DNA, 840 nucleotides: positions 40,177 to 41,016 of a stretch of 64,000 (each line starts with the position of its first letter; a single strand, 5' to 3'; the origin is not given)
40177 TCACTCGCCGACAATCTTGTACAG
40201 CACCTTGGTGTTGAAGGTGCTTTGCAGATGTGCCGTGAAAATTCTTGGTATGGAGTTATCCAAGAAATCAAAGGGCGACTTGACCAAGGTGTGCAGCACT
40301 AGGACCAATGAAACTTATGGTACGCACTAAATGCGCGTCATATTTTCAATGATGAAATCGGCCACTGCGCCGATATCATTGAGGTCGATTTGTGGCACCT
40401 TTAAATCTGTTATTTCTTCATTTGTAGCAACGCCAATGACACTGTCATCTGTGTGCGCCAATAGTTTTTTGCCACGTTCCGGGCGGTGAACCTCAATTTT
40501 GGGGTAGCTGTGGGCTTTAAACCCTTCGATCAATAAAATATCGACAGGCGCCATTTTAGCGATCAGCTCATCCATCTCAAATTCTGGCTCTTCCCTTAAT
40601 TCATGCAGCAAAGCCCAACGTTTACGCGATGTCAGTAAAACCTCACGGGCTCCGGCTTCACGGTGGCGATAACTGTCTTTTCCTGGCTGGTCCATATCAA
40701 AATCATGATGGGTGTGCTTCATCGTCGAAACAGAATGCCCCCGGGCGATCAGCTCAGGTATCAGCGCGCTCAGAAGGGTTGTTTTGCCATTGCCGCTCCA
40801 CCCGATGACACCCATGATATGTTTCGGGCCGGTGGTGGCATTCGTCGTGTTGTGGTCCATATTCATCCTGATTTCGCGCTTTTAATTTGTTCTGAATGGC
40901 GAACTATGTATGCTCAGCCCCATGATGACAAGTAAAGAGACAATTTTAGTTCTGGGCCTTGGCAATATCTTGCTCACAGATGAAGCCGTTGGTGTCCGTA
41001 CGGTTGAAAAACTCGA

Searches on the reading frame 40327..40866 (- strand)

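Call 4: search_protein_families(library=pfam, proteins=[window:40327-40866:-])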
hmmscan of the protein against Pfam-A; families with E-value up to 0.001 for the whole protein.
window:40327-40866:- (179 aa): 3 families
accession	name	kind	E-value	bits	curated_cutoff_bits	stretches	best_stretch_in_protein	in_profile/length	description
PF03205.20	MobB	-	4.5e-51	172.6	26.6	1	17-148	1-132/133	Molybdopterin guanine dinucleotide synthesis protein B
PF03308.22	MeaB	-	3.9e-05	23.2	23.1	1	10-48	28-66/273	Methylmalonyl Co-A mutase-associated GTPase MeaB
PF00005.33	ABC_tran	-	0.00074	20.6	25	1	9-55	5-51/137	ABC transporter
